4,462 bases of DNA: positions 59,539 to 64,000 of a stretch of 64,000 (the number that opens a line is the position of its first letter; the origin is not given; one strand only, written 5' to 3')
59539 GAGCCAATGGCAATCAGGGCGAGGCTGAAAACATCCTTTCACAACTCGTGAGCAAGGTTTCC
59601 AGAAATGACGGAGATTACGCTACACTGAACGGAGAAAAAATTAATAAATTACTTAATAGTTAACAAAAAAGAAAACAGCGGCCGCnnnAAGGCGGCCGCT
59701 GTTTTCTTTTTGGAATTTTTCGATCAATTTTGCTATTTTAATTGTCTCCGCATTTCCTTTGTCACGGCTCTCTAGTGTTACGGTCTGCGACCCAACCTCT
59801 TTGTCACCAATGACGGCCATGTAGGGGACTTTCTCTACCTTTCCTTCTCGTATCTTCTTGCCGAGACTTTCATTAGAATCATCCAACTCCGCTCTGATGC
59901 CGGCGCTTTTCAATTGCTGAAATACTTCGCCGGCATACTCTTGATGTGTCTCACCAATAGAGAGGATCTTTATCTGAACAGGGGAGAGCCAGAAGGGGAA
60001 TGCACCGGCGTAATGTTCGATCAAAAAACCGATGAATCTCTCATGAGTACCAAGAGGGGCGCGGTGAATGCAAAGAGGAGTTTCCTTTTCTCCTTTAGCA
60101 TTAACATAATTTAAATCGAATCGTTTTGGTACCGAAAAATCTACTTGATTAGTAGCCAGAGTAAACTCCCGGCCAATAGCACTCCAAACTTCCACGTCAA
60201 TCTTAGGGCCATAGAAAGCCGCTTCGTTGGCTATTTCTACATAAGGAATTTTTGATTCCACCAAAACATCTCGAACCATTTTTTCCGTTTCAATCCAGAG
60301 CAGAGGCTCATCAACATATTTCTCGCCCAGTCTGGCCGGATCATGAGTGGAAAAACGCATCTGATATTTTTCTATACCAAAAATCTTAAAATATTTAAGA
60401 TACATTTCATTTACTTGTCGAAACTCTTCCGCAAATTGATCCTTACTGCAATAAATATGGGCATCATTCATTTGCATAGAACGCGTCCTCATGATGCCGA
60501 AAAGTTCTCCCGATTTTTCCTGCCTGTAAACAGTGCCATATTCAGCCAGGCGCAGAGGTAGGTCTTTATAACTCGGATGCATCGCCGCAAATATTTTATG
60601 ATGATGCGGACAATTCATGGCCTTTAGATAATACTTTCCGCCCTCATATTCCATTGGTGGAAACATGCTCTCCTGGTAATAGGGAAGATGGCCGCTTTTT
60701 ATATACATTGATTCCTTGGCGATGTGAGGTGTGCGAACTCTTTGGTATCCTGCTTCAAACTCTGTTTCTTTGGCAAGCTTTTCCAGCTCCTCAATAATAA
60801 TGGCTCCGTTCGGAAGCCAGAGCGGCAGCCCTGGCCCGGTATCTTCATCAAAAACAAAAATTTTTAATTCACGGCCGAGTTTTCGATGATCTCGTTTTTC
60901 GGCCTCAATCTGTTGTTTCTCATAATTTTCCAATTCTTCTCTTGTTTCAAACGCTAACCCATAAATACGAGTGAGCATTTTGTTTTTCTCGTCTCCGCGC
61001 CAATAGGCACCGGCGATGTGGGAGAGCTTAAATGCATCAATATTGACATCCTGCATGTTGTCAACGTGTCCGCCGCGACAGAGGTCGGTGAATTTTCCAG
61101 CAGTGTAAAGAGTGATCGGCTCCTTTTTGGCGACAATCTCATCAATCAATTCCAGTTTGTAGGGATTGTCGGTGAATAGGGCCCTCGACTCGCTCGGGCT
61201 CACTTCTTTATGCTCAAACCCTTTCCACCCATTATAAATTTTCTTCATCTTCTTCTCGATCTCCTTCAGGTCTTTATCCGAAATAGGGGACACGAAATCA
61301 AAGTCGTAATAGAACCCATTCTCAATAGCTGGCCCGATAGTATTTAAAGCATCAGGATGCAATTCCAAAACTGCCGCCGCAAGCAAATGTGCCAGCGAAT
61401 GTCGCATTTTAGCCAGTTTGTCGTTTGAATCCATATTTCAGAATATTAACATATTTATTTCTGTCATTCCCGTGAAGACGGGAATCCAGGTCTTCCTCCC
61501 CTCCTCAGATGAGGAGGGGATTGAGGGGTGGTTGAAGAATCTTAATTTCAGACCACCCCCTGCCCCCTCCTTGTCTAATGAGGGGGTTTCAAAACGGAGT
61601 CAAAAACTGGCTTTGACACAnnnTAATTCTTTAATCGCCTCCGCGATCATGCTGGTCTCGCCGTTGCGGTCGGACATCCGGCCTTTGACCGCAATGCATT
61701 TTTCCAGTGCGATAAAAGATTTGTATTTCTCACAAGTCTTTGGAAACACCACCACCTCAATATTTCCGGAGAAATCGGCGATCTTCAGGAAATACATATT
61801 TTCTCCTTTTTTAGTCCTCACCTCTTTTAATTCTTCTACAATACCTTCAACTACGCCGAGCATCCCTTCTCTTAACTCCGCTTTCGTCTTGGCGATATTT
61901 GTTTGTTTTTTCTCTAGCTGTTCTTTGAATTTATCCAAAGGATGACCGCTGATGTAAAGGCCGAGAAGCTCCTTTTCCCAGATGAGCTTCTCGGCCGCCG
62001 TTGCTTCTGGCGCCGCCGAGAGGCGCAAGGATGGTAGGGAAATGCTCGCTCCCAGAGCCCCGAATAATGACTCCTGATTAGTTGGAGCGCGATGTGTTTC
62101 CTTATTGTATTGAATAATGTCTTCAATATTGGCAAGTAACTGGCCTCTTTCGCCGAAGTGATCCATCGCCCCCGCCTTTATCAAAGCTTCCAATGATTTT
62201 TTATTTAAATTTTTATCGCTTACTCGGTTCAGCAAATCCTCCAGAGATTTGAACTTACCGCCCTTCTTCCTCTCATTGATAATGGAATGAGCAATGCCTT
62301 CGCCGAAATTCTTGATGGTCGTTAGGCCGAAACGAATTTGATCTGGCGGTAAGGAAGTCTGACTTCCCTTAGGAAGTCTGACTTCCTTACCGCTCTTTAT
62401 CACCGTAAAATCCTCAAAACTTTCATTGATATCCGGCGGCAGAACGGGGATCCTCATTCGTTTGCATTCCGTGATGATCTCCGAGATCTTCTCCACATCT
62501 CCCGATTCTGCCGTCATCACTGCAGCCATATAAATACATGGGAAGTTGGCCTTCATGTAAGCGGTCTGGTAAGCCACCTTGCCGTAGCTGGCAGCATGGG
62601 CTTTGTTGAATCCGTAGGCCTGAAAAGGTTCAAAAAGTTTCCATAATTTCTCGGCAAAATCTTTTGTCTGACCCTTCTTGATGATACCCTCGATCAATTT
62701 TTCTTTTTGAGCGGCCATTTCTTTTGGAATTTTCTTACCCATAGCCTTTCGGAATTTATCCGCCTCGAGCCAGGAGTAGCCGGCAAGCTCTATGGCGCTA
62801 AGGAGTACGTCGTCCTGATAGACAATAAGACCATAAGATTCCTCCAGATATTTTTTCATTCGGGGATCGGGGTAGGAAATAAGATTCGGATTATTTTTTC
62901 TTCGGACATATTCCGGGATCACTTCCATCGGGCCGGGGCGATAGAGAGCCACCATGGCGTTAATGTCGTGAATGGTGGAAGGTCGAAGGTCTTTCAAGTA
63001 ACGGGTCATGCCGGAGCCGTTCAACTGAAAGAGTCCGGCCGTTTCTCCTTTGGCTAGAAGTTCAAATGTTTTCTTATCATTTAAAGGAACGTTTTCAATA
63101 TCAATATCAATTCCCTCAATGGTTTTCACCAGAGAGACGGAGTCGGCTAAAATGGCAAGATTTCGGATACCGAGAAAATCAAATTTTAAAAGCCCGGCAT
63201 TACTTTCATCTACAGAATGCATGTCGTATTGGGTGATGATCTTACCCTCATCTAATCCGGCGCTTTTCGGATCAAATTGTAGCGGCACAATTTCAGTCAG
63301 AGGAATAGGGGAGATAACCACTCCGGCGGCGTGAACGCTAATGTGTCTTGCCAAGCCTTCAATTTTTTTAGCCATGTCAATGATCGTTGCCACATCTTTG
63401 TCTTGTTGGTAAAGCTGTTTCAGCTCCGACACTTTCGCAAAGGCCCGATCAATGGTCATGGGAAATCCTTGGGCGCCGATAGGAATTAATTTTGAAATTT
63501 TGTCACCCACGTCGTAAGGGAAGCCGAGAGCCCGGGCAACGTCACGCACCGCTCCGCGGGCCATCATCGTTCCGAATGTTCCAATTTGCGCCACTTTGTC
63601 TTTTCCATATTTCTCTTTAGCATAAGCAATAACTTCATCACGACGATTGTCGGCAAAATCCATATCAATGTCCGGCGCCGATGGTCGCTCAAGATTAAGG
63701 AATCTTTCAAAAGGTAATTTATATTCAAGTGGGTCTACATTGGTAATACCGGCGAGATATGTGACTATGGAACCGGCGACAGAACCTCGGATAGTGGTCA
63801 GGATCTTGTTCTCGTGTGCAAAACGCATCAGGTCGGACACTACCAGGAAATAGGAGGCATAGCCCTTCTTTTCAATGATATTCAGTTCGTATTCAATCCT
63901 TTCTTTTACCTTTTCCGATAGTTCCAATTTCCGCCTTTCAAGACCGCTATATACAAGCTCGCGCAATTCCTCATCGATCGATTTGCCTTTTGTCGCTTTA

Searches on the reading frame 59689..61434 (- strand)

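Call 22: search_protein_families(library=pfam, proteins=[window:59689-61434:-], max_evalue=0.01)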
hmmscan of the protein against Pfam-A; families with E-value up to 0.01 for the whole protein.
window:59689-61434:- (582 aa): 3 families
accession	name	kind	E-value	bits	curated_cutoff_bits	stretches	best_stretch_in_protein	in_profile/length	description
PF00587.30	tRNA-synt_2b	-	2.8e-39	135.5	29.3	1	266-475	9-179/179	tRNA synthetase class II core domain (G, H, P, S and T)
PF03129.25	HGTP_anticodon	-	1.3e-24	86.6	21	1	487-576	1-93/94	Anticodon binding domain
PF07973.19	tRNA_SAD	-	1.2e-10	41.6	24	1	107-158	1-44/44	Threonyl and Alanyl tRNA synthetase second additional domain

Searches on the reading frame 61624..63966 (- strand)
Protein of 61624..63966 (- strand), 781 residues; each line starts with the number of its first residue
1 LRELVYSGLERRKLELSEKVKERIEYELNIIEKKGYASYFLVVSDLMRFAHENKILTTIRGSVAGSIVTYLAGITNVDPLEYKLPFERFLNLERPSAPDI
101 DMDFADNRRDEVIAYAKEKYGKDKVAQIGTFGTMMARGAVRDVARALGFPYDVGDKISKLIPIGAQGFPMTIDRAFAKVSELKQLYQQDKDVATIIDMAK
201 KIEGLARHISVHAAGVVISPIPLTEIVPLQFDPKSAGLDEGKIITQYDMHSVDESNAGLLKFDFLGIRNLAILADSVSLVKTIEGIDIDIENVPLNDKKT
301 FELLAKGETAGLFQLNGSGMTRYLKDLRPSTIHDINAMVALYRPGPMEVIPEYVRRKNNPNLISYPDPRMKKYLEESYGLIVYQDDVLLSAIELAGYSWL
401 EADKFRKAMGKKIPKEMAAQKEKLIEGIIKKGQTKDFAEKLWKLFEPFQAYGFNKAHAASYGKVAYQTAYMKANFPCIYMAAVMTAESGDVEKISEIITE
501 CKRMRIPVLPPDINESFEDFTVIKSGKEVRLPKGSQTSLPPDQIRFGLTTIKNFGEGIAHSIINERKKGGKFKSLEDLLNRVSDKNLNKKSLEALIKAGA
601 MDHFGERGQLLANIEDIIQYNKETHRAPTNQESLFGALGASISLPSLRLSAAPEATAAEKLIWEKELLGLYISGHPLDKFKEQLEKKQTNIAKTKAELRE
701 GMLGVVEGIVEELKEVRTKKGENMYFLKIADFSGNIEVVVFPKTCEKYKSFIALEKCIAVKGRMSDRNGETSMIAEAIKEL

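Call 22: search_protein_families(library=pfam, proteins=[window:61624-63966:-], max_evalue=0.01)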
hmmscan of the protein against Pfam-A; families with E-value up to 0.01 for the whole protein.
window:61624-63966:- (781 aa): 5 families
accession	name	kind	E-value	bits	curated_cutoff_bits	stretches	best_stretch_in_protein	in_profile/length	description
PF07733.18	DNA_pol3_alpha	-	4.9e-93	311.9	23.9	1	2-266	4-260/260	Bacterial DNA polymerase III alpha NTPase domain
PF17657.6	DNA_pol3_finger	-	3.1e-50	170.2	22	1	269-432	1-166/166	Bacterial DNA polymerase III alpha subunit finger domain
PF14579.12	HHH_6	-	1e-28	99.8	25.6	1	506-607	2-87/90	Helix-hairpin-helix motif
PF01336.31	tRNA_anti-codon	-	9.6e-12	45.1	27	1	706-781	3-75/75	OB-fold nucleic acid binding domain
PF12836.13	HHH_3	-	0.00015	22.2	27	1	548-580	16-48/65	Helix-hairpin-helix motif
